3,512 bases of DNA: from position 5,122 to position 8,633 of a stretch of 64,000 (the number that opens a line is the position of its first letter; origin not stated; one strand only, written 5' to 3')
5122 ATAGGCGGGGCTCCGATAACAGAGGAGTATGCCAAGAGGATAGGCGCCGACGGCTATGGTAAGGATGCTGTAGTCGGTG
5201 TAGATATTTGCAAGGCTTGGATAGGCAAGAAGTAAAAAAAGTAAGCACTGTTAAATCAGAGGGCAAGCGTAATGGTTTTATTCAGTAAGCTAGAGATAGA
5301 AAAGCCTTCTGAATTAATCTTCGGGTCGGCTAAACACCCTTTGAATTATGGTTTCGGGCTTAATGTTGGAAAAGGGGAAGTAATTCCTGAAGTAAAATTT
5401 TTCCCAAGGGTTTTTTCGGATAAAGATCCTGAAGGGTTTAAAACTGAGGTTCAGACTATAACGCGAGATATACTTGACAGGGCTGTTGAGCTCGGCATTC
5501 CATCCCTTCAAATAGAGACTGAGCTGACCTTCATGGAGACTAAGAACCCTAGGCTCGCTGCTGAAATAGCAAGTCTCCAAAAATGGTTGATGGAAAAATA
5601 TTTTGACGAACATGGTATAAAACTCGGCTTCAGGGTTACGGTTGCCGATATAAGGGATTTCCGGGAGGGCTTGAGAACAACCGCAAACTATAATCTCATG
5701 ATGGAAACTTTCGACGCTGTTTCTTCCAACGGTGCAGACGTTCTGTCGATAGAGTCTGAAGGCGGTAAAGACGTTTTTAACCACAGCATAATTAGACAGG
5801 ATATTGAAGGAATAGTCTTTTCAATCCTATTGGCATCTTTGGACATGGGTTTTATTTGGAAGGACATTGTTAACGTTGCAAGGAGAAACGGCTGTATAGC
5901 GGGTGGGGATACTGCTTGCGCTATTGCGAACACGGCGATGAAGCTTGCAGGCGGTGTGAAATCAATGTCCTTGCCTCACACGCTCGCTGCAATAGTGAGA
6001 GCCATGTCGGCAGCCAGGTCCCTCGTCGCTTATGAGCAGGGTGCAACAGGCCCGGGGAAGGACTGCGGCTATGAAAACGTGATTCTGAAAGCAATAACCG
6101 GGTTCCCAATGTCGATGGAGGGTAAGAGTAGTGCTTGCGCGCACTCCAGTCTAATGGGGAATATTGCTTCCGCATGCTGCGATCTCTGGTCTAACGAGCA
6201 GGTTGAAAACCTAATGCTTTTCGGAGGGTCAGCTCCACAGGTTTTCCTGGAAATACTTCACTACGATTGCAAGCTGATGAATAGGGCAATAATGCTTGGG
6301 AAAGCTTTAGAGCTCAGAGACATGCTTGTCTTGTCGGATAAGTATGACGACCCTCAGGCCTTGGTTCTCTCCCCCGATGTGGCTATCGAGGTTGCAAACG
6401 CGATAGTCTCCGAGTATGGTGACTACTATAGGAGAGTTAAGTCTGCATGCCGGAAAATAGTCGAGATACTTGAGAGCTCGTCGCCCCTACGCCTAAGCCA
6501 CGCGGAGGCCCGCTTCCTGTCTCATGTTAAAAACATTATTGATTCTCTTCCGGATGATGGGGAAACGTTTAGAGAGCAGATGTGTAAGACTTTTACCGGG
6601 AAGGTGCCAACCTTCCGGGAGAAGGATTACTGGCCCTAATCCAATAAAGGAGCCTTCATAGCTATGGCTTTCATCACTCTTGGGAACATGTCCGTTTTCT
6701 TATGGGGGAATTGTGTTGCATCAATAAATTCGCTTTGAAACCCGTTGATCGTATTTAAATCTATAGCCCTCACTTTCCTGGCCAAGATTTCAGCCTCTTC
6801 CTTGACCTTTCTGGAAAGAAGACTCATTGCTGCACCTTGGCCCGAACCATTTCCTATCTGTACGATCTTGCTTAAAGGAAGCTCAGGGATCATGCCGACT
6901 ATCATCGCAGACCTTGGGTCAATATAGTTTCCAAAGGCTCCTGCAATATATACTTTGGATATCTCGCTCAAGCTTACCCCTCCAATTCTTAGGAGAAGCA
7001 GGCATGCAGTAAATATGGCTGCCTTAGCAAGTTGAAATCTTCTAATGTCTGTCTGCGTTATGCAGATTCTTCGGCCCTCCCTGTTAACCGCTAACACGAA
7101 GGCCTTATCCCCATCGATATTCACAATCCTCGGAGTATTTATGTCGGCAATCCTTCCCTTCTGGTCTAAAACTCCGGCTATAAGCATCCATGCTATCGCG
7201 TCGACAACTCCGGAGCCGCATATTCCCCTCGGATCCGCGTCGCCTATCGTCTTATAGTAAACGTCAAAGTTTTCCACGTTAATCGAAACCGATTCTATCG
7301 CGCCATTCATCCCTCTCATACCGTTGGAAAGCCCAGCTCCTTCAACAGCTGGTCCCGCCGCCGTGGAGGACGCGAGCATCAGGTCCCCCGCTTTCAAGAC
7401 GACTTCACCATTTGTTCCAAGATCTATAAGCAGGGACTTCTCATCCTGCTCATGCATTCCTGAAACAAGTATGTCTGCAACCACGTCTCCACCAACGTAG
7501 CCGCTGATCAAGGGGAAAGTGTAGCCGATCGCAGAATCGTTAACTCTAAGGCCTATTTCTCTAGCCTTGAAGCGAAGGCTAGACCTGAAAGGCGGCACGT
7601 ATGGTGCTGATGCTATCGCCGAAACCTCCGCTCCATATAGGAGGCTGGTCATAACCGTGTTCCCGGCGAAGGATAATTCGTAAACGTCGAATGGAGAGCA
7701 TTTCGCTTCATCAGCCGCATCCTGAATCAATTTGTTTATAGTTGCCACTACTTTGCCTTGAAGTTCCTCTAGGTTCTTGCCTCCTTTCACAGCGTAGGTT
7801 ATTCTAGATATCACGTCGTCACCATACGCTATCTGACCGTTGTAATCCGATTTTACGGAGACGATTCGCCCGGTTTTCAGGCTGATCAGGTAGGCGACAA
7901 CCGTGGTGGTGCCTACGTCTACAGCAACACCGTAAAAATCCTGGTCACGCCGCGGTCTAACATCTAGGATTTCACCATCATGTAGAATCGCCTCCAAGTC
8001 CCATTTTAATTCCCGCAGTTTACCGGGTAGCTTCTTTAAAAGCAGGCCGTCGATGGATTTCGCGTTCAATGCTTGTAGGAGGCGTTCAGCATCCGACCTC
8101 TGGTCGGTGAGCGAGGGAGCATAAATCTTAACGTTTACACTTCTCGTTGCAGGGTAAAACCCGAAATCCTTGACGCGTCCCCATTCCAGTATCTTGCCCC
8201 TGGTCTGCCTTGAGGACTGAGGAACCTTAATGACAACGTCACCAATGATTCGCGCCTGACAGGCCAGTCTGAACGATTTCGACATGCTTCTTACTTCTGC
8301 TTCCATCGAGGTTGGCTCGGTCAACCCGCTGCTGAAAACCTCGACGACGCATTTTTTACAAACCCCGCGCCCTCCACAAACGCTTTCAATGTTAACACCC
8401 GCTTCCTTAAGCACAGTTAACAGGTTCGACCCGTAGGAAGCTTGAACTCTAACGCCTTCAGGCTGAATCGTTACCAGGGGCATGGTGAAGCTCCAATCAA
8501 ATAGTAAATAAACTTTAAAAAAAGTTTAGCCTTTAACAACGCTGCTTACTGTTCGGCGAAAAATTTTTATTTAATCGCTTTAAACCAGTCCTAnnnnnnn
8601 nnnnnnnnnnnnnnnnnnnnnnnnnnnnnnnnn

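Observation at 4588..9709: Methanol:corrinoid methyltransferase module (mtaC–mtaB, RACo-type activase, URO-D-like) embedded in a glycan-degrading gene neighbourhood with no mcr/mtr in view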

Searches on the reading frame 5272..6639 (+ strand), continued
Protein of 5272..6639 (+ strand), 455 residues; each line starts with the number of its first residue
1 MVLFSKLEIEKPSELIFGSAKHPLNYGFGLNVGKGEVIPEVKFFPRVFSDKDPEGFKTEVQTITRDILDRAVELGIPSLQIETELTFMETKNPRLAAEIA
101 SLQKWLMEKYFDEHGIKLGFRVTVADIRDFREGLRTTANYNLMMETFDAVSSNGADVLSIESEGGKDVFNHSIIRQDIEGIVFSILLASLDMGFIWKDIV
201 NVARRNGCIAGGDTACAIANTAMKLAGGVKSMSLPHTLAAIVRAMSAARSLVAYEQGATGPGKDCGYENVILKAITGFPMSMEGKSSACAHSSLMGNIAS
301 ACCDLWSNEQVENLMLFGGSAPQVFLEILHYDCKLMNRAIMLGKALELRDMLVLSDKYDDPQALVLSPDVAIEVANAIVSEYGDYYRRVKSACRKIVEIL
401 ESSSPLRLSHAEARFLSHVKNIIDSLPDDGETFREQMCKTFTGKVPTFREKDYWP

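Call 91: search_protein_families(library=pfam, proteins=[L014:7108-9675:+, L014:9641-12151:+, L016:9391-13932:+, L021:517-5340:+, L024:754-4749:+, L024:5177-7183:+, L011:10064-12850:-, L011:13593-16892:+, L019:3956-6538:+], max_evalue=0.00001)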
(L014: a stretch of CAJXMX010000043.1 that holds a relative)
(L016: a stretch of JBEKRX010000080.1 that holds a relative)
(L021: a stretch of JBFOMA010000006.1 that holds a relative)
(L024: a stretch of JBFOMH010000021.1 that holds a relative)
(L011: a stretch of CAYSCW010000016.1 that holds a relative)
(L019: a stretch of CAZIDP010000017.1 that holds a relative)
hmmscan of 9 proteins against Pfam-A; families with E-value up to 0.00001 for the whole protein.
L014:7108-9675:+ (855 aa): 0 families

L014:9641-12151:+ (836 aa): 0 families

L016:9391-13932:+ (1513 aa): 2 families
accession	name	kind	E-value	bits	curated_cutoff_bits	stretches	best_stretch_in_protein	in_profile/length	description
PF18911.6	PKD_4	-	2.1e-18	66.6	27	2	513-576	21-83/85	PKD domain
PF00801.26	PKD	-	2.7e-17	63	23.5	2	953-1026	4-80/80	PKD domain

L021:517-5340:+ (1607 aa): 2 families
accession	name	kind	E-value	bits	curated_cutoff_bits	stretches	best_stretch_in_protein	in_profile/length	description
PF00082.27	Peptidase_S8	-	1.1e-49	169.8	21.8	1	189-450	2-276/288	Subtilase family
PF04151.21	PPC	-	1.1e-08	36.3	25.9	0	894-955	10-70/70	Bacterial pre-peptidase C-terminal domain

L024:754-4749:+ (1331 aa): 4 families
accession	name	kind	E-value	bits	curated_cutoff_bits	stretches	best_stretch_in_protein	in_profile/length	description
PF02836.23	Glyco_hydro_2_C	-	7e-18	65.2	21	1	356-488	42-175/302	Glycosyl hydrolases family 2, TIM barrel domain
PF00703.27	Glyco_hydro_2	-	3.1e-10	41.2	23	1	205-316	4-109/109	Glycosyl hydrolases family 2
PF02837.24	Glyco_hydro_2_N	-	4.7e-10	40.1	28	1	83-197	48-166/169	Glycosyl hydrolases family 2, sugar binding domain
PF22666.2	Glyco_hydro_2_N2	-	1.1e-07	32.5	27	1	80-171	34-127/167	Glycosyl hydrolase 2 galactose-binding domain-like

L024:5177-7183:+ (668 aa): 3 families
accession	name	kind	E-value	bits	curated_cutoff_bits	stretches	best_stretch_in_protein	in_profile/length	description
PF14871.12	GHL6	-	7.1e-32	110.8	35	1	30-169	1-132/132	Hypothetical glycosyl hydrolase 6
PF08532.16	Glyco_hydro_42M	-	7e-10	39.2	25.8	1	394-451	45-102/207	Beta-galactosidase trimerisation domain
PF01120.23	Alpha_L_fucos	-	1.6e-07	31.5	25.2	1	26-198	91-217/345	Alpha-L-fucosidase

L011:10064-12850:- (928 aa): 4 families
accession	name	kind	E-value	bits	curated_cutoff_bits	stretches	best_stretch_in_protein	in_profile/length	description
PF25183.1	OMP_b-brl_4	-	2.4e-49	169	30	2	372-815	203-680/838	Outer membrane beta barrel domain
PF13620.12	CarboxypepD_reg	-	2e-16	60.5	32.3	1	30-111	2-82/82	Carboxypeptidase regulatory-like domain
PF00593.30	TonB_dep_Rec_b-barrel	-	4.8e-12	46.9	27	1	383-891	71-436/436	TonB dependent receptor-like, beta-barrel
PF13715.12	CarbopepD_reg_2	-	1.2e-07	32.1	32.2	1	30-116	1-82/88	CarboxypepD_reg-like domain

L011:13593-16892:+ (1099 aa): 0 families

L019:3956-6538:+ (860 aa): 5 families
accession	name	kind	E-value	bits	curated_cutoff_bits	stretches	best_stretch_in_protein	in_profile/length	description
PF00072.30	Response_reg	-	4.1e-20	72.4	30.2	1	743-852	1-110/111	Response regulator receiver domain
PF02518.31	HATPase_c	-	7.2e-19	68.7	26.4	1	597-719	2-109/111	Histidine kinase-, DNA gyrase B-, and HSP90-like ATPase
PF08448.16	PAS_4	-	2.7e-09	37.7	23.1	1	362-468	1-109/110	PAS fold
PF01590.32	GAF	-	1.4e-08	35.8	22.4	0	33-164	9-128/133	GAF domain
PF00512.31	HisKA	-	1e-07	32.3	26.9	1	493-550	5-61/66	His Kinase A (phospho-acceptor) domain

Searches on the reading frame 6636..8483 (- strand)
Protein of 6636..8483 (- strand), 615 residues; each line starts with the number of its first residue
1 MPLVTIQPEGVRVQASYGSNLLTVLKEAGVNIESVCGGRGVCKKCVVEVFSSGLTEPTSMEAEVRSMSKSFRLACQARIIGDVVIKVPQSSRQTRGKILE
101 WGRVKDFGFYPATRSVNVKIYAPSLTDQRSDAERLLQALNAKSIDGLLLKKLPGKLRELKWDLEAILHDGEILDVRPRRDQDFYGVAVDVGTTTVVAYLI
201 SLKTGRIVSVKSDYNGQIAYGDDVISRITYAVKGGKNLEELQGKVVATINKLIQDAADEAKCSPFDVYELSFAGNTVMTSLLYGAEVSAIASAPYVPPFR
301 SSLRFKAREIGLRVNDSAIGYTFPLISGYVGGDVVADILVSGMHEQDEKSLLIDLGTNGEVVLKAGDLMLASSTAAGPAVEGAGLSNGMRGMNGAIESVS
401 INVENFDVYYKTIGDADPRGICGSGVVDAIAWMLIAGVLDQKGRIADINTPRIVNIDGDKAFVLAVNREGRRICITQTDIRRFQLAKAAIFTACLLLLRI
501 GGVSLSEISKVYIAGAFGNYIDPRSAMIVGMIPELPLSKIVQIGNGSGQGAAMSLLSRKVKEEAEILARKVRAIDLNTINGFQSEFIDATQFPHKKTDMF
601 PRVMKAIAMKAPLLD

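Call 3: search_protein_families(library=pfam, proteins=[window:6636-8483:-])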
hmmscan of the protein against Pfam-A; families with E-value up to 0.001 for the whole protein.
window:6636-8483:- (615 aa): 5 families
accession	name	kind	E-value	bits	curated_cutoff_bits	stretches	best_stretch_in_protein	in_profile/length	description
PF14574.11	RACo_C_ter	-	4e-86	288.7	27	1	348-603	1-260/261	C-terminal domain of RACo the ASKHA domain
PF17651.6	Raco_middle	-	2.6e-57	193.4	26.8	1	184-346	1-163/163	RACo middle region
PF17650.6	RACo_linker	-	3.5e-14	52.8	26.2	1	105-179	4-83/86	RACo linker region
PF00111.32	Fer2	-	1.1e-09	38.6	21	1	4-78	1-75/77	2Fe-2S iron-sulfur cluster binding domain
PF13510.11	Fer2_4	-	0.00031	21.2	22.8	0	4-55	4-64/82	2Fe-2S iron-sulfur cluster binding domain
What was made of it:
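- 6636..8483 (-): RACo-type ATP-dependent reductive activase of corrinoid proteins. Fer2, RACo_linker, Raco_middle and RACo_C_ter (call 3).
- Checked: Activase, 6636-8483 (-): Fer2 plus RACo linker, middle and C-terminal ASKHA domains (call 3).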

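Call 4: search_protein_families(library=ncbifam, proteins=[window:6636-8483:-])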
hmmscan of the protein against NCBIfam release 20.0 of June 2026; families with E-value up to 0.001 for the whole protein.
window:6636-8483:- (615 aa): 5 families
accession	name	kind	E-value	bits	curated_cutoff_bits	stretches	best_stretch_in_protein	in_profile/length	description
NF040756.1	corr_regen_AcsV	exception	2.4e-140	468.9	800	1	4-601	2-632/632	corrinoid activation/regeneration protein AcsV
TIGR04270.1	Rama_corrin_act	subfamily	5.9e-40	137.1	500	2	184-408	1-227/534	methylamine methyltransferase corrinoid protein reductive activase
TIGR01941.1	nqrF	equivalog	1e-09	37.9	295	1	12-89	43-122/405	NADH:ubiquinone reductase (Na(+)-transporting) subunit F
NF004317.0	PRK05713.1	equivalog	5.7e-09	35.7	338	1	11-92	9-89/312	iron-sulfur-binding ferredoxin reductase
TIGR02007.1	fdx_isc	equivalog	6.5e-08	32.7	132.1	1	2-90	7-102/110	ISC system 2Fe-2S type ferredoxin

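Call 29: search_solved_structures(query=window:6636-8483:-, max_evalue=0.001)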
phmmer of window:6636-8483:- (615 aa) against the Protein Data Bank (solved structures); distinct sequences matched with E-value up to 0.001: 8.
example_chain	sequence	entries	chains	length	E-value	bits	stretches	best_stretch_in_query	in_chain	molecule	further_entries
3zyy_X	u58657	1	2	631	2.4e-106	359.9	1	5-603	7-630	IRON-SULFUR CLUSTER BINDING PROTEIN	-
4c1n_K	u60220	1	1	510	5.3e-92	312.6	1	111-603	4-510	IRON-SULFUR CLUSTER BINDING PROTEIN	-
4c1n_I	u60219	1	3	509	5.7e-92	312.5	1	111-603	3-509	IRON-SULFUR CLUSTER BINDING PROTEIN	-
8a1t_F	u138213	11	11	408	1.7e-06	30.3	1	14-90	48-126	Na(+)-translocating NADH-quinone reductase subunit F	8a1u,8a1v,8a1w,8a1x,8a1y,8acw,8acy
7xk3_F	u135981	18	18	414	1.8e-06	30.2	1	14-90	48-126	Na(+)-translocating NADH-quinone reductase subunit F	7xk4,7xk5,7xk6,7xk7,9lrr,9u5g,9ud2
3ah7_A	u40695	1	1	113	4.2e-05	25.7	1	6-91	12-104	[2Fe-2S]ferredoxin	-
9i2a_A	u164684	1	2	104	0.00046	22.3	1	8-84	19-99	Ferredoxin-4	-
1i7h_A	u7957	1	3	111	0.00055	22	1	4-90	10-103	FERREDOXIN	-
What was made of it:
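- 6636..8483 (-): Full-length match to 3ZYY at E 2e-106 (call 29).
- Closest known: RACo of Carboxydothermus hydrogenoformans. Same: Full-length domain architecture, E 2e-106 (call 29).
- Checked: It aligns over its full length to RACo 3ZYY at E 2e-106 (call 29).
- The activase is RACo-type, not RamA-type (calls 3, 29).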
